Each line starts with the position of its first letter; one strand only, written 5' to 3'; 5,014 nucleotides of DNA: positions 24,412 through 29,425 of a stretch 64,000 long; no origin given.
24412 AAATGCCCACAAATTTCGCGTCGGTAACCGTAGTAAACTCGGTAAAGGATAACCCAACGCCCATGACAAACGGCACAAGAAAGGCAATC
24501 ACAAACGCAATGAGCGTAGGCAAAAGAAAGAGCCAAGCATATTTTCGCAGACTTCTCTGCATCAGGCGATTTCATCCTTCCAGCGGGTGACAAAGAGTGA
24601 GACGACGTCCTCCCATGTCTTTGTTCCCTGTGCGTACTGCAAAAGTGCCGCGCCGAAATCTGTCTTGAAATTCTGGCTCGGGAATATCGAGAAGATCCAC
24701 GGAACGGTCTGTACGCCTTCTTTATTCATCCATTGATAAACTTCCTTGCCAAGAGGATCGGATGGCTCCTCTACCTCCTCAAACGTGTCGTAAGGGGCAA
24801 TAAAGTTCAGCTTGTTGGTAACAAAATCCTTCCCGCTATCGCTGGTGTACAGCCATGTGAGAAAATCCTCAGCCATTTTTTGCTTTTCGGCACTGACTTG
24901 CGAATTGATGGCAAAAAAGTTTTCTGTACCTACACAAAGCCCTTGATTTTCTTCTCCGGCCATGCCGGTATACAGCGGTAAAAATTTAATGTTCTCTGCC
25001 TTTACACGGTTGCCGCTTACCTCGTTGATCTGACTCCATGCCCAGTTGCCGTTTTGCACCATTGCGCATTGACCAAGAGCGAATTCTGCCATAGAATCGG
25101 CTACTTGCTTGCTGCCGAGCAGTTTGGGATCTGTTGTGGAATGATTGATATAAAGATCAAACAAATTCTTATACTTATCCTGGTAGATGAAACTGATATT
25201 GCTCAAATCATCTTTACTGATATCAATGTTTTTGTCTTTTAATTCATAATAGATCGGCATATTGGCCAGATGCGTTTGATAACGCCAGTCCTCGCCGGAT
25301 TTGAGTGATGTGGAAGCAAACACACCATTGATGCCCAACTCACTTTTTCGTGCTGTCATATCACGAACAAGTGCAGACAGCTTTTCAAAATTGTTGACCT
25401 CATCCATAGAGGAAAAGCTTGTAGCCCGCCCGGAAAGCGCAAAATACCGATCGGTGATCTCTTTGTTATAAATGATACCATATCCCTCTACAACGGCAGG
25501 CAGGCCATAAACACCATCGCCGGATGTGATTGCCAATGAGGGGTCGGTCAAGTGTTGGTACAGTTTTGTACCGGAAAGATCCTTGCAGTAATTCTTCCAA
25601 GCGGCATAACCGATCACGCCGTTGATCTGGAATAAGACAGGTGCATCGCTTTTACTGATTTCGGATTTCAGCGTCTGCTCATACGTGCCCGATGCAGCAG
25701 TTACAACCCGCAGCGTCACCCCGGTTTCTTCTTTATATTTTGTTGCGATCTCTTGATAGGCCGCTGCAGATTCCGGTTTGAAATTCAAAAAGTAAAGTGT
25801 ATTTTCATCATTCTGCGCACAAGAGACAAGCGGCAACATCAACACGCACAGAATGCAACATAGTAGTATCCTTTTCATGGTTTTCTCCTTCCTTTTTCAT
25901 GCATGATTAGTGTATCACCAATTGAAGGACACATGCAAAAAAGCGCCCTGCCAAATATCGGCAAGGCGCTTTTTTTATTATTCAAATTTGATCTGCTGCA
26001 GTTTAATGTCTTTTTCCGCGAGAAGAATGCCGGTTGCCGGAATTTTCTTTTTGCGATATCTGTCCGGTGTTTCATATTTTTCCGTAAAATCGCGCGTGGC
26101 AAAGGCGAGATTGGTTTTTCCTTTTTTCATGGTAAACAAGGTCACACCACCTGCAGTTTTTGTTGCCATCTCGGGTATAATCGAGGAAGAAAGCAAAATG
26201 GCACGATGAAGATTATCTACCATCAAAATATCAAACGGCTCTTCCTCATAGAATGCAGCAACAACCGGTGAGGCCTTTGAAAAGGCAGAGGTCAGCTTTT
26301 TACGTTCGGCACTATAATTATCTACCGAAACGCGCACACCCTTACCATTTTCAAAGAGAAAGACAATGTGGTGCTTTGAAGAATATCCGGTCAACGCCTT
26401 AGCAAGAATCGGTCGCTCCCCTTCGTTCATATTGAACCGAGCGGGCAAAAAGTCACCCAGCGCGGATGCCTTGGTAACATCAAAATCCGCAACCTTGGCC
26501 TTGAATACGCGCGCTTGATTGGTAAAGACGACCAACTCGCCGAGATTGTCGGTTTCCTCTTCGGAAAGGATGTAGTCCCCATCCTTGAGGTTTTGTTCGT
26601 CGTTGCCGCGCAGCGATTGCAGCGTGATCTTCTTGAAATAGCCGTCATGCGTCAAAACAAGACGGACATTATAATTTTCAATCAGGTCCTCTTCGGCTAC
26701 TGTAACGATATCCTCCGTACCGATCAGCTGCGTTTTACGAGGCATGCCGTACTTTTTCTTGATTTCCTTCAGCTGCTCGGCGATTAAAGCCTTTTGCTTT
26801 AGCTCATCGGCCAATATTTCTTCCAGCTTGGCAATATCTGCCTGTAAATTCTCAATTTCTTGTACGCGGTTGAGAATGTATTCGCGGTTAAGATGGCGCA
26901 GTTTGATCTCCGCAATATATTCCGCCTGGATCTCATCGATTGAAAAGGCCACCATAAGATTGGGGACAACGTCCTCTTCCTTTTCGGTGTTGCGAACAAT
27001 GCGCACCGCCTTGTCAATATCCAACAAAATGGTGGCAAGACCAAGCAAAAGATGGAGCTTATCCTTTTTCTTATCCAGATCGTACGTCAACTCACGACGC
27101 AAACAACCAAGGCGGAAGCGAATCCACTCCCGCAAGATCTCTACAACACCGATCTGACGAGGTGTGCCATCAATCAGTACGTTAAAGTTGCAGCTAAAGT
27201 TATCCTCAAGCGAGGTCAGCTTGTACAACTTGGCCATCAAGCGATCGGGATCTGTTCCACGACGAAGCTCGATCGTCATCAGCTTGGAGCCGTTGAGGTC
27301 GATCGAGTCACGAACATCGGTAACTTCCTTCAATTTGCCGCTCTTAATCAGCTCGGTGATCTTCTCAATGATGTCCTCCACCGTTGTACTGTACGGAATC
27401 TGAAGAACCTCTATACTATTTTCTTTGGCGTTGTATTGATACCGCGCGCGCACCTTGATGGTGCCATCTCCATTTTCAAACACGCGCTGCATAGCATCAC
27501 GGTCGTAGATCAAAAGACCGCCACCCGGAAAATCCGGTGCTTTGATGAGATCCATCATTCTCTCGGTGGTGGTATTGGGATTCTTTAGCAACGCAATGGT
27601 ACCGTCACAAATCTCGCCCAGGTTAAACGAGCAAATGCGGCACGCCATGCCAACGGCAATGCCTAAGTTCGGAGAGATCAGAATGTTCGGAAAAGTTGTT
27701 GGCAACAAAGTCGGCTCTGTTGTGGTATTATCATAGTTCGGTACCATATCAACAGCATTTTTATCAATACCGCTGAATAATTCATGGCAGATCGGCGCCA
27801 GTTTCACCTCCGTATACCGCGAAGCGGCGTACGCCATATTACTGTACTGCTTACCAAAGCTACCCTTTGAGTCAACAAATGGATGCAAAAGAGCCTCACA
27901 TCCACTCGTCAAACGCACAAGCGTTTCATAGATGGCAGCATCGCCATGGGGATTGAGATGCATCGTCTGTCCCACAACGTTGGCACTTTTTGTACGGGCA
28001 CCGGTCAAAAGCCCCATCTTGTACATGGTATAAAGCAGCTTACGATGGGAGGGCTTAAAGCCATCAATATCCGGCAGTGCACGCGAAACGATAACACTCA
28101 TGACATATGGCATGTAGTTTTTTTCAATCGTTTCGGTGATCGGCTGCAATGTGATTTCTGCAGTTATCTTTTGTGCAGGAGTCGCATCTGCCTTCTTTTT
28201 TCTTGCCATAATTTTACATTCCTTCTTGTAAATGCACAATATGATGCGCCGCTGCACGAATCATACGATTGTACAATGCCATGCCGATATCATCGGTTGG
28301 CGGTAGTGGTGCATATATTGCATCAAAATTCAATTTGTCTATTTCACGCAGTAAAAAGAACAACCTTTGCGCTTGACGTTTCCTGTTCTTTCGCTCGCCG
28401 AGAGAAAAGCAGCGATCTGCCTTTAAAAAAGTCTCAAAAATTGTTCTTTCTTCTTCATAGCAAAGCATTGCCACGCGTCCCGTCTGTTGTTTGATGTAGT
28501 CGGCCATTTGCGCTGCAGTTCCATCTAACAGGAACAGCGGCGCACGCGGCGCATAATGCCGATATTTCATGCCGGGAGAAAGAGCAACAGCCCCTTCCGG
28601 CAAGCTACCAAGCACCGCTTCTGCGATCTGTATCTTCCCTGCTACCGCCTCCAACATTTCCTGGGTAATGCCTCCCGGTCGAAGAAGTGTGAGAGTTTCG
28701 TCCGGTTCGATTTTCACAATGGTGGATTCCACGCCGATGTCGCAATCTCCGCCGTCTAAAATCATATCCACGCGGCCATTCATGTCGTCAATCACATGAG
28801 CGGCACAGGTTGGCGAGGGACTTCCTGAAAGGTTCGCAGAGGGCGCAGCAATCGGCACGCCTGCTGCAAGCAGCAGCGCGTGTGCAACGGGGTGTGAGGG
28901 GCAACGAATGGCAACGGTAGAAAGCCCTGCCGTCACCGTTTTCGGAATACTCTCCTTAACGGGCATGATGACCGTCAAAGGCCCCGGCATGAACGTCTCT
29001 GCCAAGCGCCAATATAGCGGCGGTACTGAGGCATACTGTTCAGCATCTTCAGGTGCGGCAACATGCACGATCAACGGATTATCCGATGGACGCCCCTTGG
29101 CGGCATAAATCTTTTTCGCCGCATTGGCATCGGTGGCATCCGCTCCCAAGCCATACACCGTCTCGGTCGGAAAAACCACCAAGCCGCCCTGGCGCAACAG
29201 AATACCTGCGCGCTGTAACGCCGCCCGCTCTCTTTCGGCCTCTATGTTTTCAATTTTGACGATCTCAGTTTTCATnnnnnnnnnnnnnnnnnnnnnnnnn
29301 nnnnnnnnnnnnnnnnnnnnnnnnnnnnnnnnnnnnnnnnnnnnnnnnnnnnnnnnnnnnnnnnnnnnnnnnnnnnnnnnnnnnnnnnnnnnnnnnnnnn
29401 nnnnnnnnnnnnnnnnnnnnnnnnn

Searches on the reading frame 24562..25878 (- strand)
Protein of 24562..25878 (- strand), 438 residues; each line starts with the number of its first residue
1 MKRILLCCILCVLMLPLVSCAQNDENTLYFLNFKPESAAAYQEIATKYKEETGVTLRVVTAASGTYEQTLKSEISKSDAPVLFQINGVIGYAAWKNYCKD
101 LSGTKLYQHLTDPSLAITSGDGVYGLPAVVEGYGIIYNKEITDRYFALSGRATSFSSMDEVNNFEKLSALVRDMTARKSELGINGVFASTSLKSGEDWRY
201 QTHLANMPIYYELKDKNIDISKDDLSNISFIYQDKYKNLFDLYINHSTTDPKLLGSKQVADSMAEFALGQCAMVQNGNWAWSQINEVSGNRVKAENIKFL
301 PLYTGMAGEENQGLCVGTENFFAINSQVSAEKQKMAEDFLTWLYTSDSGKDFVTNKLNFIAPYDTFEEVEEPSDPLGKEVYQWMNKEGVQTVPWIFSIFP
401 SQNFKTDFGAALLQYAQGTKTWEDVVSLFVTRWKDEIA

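Call 59: search_protein_families(library=pfam, proteins=[window:24562-25878:-], max_evalue=0.00001)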
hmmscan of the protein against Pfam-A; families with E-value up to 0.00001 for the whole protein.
window:24562-25878:- (438 aa): 2 families
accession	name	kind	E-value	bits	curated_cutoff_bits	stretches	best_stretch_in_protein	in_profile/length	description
PF13416.11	SBP_bac_8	-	2.3e-30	106.8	27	1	44-364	2-263/279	Bacterial extracellular solute-binding protein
PF01547.30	SBP_bac_1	-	8.1e-17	62.6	26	1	37-348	4-305/307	Bacterial extracellular solute-binding protein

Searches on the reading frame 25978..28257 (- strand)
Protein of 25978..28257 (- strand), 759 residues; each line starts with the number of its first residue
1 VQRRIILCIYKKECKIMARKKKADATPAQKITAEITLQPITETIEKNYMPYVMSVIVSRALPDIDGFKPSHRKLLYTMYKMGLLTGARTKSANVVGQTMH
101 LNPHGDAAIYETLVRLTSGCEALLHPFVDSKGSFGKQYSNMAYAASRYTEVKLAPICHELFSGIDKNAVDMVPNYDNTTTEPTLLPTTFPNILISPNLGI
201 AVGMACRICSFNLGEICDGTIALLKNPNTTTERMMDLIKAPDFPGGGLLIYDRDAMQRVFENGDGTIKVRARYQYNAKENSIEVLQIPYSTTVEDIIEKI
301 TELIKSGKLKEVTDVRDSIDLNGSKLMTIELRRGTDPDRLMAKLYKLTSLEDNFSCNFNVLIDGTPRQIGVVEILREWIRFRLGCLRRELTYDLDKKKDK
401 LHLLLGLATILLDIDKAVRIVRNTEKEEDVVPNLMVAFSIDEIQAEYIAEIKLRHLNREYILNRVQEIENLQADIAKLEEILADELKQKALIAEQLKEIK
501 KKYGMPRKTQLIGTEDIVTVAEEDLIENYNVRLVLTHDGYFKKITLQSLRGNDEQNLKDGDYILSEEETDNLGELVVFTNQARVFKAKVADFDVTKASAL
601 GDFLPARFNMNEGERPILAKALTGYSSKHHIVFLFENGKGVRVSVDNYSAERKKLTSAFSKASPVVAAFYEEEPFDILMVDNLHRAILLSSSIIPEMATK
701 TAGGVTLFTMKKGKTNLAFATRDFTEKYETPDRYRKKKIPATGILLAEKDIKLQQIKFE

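Call 59: search_protein_families(library=pfam, proteins=[window:25978-28257:-], max_evalue=0.00001)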
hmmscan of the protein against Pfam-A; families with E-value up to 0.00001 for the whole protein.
window:25978-28257:- (759 aa): 1 family
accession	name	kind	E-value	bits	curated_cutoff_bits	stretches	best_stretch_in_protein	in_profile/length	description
PF00521.26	DNA_topoisoIV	-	1.3e-120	403.7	31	1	59-497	1-432/432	DNA gyrase/topoisomerase IV, subunit A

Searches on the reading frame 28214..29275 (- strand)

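Call 60: search_protein_families(library=pfam, proteins=[window:28214-29275:-], max_evalue=0.00001)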
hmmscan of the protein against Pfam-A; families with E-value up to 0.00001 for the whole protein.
window:28214-29275:- (353 aa): 2 families
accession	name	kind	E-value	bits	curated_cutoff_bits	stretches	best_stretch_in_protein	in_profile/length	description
PF01300.24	Sua5_yciO_yrdC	-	1.8e-61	207.2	25.1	1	26-201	2-178/178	Telomere recombination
PF03481.19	Sua5_C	-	2.6e-30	106.2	22.9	1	203-343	1-136/136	Threonylcarbamoyl-AMP synthase, C-terminal domain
